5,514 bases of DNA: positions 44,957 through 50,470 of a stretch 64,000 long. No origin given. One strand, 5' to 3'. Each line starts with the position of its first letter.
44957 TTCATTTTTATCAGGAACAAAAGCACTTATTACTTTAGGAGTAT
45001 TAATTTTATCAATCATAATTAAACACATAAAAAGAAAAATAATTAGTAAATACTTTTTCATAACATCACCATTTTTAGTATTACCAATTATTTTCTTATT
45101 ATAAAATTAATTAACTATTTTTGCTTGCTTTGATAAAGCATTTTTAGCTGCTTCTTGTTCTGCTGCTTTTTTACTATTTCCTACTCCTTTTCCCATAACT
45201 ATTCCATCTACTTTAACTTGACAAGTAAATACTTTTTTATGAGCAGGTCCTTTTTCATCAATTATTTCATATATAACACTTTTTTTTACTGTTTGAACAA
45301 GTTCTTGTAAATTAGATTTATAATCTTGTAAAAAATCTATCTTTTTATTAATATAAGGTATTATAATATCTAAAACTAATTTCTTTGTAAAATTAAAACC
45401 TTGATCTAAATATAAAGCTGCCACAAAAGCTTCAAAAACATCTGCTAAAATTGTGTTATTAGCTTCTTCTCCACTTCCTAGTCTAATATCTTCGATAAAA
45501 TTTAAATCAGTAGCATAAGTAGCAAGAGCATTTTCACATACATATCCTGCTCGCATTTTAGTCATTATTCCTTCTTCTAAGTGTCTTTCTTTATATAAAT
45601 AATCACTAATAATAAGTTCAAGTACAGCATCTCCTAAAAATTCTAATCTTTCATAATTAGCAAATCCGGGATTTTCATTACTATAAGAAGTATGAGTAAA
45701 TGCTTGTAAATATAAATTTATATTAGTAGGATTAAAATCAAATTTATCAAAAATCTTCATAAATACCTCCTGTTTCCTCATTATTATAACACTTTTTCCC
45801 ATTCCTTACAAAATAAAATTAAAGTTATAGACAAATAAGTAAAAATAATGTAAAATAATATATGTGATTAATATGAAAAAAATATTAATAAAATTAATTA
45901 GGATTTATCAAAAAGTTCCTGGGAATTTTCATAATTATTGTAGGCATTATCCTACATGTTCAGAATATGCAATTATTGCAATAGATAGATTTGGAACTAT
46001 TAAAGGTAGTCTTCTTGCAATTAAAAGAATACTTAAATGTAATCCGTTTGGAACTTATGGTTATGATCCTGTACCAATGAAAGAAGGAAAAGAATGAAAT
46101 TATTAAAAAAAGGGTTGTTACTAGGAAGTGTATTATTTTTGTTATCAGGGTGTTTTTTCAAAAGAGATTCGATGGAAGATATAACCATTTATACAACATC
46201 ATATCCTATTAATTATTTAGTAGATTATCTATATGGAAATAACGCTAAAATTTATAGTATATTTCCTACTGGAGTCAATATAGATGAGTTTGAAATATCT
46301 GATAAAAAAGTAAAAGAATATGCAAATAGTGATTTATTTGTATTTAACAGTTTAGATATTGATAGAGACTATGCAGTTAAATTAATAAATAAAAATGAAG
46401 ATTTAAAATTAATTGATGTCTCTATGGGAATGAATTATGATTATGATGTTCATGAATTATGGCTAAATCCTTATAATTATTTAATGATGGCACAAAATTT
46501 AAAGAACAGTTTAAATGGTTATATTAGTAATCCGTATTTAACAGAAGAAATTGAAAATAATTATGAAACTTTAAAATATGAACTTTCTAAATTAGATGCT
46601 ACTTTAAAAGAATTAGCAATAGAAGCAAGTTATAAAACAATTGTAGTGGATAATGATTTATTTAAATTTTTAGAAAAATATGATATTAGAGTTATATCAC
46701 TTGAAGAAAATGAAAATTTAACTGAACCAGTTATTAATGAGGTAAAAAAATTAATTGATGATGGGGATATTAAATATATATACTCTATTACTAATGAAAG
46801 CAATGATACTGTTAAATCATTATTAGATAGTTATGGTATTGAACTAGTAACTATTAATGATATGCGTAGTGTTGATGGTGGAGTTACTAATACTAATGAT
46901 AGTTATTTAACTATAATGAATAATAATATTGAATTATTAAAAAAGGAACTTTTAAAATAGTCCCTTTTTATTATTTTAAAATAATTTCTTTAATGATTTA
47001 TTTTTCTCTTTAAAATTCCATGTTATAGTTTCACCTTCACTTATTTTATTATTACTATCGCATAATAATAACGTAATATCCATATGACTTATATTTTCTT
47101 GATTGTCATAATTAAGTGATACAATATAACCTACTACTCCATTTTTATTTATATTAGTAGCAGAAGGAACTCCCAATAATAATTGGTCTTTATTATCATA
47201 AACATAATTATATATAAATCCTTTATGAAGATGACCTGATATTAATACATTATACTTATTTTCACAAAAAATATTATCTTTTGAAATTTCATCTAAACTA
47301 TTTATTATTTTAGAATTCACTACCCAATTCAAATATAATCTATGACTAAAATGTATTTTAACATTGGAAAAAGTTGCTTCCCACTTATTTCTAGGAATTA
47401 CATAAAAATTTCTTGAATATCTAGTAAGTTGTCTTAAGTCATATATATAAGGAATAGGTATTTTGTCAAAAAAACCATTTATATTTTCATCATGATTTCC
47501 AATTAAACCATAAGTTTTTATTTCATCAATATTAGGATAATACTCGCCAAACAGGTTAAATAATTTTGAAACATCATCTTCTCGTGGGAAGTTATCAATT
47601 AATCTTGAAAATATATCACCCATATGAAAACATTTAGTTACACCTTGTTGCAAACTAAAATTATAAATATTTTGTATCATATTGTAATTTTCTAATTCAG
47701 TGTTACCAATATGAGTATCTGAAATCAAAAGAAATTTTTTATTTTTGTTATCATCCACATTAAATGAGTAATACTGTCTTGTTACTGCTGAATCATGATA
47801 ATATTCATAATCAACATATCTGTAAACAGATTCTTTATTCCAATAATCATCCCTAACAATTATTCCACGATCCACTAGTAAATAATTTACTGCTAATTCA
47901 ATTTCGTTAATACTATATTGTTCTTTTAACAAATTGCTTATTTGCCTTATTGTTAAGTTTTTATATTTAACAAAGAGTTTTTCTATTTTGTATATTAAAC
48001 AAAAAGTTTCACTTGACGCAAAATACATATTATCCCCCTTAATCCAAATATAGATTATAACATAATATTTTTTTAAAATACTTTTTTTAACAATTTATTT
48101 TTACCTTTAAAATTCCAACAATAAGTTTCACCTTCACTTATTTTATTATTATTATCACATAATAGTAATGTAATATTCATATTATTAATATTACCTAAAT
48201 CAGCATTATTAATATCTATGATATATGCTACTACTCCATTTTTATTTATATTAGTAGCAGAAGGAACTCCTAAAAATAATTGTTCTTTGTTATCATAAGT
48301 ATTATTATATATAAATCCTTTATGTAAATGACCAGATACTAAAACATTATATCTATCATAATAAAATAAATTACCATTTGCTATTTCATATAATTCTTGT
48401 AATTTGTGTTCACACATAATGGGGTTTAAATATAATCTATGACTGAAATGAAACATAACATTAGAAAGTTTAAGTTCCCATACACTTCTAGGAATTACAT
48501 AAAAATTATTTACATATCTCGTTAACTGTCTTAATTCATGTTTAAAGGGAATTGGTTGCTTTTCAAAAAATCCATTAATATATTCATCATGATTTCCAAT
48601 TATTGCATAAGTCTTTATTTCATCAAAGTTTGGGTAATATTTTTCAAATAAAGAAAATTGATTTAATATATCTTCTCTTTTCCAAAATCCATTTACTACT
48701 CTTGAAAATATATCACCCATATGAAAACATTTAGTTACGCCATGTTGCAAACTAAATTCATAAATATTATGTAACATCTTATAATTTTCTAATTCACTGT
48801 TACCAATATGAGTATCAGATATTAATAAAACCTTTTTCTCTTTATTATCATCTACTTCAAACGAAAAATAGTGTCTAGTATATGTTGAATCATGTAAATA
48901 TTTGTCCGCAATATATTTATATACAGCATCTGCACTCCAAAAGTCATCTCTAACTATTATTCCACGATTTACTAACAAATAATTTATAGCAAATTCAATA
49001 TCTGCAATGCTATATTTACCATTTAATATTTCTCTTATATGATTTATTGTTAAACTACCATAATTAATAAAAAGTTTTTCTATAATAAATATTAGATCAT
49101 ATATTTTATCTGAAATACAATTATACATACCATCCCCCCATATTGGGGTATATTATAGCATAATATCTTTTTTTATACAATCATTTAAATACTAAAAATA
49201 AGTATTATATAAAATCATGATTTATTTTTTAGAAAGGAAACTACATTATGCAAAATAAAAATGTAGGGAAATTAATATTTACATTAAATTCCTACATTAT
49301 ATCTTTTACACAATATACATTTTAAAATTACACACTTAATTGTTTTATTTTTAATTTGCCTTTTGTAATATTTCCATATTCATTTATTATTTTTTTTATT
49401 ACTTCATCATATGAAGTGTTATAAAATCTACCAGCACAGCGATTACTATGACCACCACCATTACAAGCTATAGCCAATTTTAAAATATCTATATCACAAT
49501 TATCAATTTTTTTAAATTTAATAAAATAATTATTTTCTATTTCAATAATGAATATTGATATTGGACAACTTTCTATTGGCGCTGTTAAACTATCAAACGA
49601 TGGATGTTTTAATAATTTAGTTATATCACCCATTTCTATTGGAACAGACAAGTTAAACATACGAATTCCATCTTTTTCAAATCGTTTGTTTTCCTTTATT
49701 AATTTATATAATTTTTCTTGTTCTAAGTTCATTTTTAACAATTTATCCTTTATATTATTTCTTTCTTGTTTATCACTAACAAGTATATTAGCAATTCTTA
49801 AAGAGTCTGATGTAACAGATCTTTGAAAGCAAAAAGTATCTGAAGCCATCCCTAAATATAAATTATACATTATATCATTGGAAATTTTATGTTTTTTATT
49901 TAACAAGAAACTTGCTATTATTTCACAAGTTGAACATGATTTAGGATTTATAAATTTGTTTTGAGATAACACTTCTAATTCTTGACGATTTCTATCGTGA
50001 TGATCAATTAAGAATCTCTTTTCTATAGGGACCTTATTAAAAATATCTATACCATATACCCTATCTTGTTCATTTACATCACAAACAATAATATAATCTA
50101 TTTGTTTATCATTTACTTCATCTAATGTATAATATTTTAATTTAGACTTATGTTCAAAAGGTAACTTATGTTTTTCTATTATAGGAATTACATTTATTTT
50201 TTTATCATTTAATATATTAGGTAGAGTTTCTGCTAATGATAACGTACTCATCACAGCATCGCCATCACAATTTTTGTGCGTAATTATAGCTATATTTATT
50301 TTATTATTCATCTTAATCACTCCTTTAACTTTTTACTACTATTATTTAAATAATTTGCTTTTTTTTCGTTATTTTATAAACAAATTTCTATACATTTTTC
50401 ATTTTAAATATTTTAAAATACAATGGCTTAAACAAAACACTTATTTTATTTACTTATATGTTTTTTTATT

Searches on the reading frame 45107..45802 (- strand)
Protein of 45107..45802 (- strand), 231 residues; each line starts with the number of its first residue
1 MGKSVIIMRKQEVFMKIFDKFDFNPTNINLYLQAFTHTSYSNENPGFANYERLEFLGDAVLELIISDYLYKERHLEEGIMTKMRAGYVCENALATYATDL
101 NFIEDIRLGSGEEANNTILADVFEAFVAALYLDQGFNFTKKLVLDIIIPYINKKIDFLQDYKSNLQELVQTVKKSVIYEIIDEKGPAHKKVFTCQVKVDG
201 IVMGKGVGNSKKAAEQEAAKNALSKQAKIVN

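Call 49: search_protein_families(library=pfam, proteins=[window:45107-45802:-], max_evalue=0.01)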
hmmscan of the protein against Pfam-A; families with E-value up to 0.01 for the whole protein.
window:45107-45802:- (231 aa): 5 families
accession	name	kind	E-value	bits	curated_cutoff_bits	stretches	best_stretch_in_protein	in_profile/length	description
PF14622.11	Ribonucleas_3_3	-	2.9e-31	108.7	35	1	28-149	2-126/128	Ribonuclease-III-like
PF00636.31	Ribonuclease_3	-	1.4e-22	80.8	27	1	51-135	1-102/102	Ribonuclease III domain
PF00035.32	dsrm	-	1.4e-20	74.1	23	1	161-225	1-65/66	Double-stranded RNA binding motif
PF24995.1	DSRM_2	-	2.8e-06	28.1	27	1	181-225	33-76/79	dsRNA binding domain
PF14709.13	DND1_DSRM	-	0.0053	17.5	25.7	0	177-226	20-74/80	double strand RNA binding domain from DEAD END PROTEIN 1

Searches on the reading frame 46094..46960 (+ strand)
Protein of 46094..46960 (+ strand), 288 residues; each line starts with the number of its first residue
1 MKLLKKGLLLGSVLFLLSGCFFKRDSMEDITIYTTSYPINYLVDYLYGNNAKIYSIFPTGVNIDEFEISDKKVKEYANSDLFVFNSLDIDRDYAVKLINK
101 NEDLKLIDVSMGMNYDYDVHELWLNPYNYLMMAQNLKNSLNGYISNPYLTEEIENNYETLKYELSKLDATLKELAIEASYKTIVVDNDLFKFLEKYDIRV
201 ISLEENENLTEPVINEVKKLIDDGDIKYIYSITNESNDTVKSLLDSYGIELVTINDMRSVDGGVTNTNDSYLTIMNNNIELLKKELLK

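Call 49: search_protein_families(library=pfam, proteins=[window:46094-46960:+], max_evalue=0.01)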
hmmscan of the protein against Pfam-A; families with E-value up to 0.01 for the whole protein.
window:46094-46960:+ (288 aa): 3 families
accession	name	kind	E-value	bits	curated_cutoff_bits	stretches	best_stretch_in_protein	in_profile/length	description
PF01297.22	ZnuA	-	3.8e-37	128.7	29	1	32-284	1-262/263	Zinc-uptake complex component A periplasmic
PF25519.1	ILCR1_N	-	0.0071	16.7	27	0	172-217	113-158/164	ILCR1 N-terminal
PF21433.2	M3K_C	-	0.0073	17.2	27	0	211-260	24-72/105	Mevalonate-3-kinase, C-terminal domain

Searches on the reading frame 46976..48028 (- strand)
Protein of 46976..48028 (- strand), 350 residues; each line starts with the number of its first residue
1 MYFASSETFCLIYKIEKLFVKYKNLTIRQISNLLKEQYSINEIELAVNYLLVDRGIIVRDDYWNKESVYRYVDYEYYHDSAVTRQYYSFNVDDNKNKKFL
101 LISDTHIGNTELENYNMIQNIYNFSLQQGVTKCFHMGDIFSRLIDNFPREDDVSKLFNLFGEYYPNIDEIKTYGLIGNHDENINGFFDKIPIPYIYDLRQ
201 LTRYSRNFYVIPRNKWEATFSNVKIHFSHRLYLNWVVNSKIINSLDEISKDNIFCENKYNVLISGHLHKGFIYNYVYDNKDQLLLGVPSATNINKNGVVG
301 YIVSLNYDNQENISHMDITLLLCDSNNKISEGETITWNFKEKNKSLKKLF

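Call 49: search_protein_families(library=pfam, proteins=[window:46976-48028:-], max_evalue=0.01)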
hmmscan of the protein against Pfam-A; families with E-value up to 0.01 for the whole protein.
window:46976-48028:- (350 aa): 2 families
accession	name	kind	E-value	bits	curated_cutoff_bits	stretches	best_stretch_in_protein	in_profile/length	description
PF00149.33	Metallophos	-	3.2e-09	37.9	21.5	1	98-269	2-190/191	Calcineurin-like phosphoesterase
PF12850.12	Metallophos_2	-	6.4e-05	23.4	27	1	99-271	3-120/154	Calcineurin-like phosphoesterase superfamily domain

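Call 63: search_dna_similar(query=window:46976-48028:-, collection=phages, mode=protein, max_rows=15, max_evalue=0.001)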
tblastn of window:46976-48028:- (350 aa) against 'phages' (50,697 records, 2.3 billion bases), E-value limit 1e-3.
Records with a match: 1; places in all: 1; records where one place covers at least 80% of the query: 0.
Best place of each record, by identity: <60% 1.
By first word of the organism name: Halorubrum 1.
By host as written in the record: Halorubrum sp. BL36 1.
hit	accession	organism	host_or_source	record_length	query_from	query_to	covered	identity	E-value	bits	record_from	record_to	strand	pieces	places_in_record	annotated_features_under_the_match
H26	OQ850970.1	Halorubrum tailed virus BLv36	Halorubrum sp. BL36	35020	77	189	32%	32.5%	1e-4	50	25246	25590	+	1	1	hypothetical protein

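Call 82: search_solved_structures(query=window:46976-48028:-, max_evalue=0.1)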
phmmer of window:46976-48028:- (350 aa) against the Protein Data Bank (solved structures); distinct sequences matched with E-value up to 0.1: 0.

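Call 83: search_protein_families(library=ncbifam, proteins=[window:46976-48028:-], max_evalue=0.001)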
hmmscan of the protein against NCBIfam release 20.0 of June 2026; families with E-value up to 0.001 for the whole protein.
window:46976-48028:- (350 aa): 0 families

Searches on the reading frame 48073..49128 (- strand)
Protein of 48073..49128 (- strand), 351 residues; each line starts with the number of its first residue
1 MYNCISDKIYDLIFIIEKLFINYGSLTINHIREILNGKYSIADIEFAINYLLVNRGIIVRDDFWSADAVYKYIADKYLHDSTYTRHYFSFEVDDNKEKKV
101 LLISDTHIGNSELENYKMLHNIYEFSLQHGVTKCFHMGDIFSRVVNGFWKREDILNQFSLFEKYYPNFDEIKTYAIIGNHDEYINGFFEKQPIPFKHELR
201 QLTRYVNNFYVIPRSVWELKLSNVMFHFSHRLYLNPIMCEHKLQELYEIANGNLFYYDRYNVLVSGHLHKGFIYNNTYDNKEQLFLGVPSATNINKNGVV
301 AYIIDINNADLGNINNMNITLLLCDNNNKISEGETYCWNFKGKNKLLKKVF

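Call 49: search_protein_families(library=pfam, proteins=[window:48073-49128:-], max_evalue=0.01)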
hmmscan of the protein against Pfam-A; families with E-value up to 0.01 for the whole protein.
window:48073-49128:- (351 aa): 2 families
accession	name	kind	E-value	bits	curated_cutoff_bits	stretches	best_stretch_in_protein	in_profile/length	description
PF12850.12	Metallophos_2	-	2.5e-06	28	27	1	99-273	2-121/154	Calcineurin-like phosphoesterase superfamily domain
PF00149.33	Metallophos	-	6e-06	27.2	21.5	1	99-216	2-104/191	Calcineurin-like phosphoesterase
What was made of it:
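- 46976..49128 (-): Two tandem paralogous calcineurin-like metallophosphoesterases (350 and 351 aa), each with an N-terminal domain of about 95 aa. They recur beside LysR, D or A-B-C in relatives. PF00149/PF12850 (call 49).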

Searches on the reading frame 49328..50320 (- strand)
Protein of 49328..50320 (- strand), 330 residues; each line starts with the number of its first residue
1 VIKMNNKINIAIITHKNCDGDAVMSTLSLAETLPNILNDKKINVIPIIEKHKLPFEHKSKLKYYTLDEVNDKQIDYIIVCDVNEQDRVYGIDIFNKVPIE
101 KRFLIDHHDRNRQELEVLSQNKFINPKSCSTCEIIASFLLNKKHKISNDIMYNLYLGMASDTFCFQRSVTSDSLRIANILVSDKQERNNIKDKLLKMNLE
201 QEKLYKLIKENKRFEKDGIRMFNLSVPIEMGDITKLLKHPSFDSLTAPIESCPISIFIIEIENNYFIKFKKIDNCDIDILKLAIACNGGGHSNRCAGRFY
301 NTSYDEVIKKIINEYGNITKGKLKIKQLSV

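Call 49: search_protein_families(library=pfam, proteins=[window:49328-50320:-], max_evalue=0.01)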
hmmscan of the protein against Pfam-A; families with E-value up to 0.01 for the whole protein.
window:49328-50320:- (330 aa): 1 family
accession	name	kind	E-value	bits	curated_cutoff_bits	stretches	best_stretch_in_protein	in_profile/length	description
PF01368.27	DHH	-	1.2e-16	61.5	28.1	1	9-158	1-125/125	DHH family, N-terminal domain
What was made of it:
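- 49328..50320 (-): DHH-family NrnA-like oligoribonuclease/pAp phosphatase. Downstream operon member. PF01368 at 1.2e-16 (call 49).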

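Call 83: search_protein_families(library=ncbifam, proteins=[window:49328-50320:-], max_evalue=0.001)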
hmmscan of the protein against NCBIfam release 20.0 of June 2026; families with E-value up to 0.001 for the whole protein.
window:49328-50320:- (330 aa): 4 families
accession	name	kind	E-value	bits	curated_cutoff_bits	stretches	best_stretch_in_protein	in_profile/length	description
NF053633.1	OlncasPapPhNrnA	equivalog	5.1e-21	74.9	350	1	7-314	16-310/317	bifunctional oligoribonuclease/PAP phosphatase NrnA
NF011442.0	PRK14869.1-4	equivalog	2.2e-08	33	400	1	104-203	330-429/543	putative manganese-dependent inorganic diphosphatase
NF003877.0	PRK05427.1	equivalog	2.5e-06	27.2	283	1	9-171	3-158/308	manganese-dependent inorganic pyrophosphatase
NF011445.0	PRK14869.2-1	equivalog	0.00045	18.8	483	0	99-171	327-397/548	putative manganese-dependent inorganic diphosphatase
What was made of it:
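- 49328..50320 (-): NrnA equivalog at 5e-21, below cut-off (call 83).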
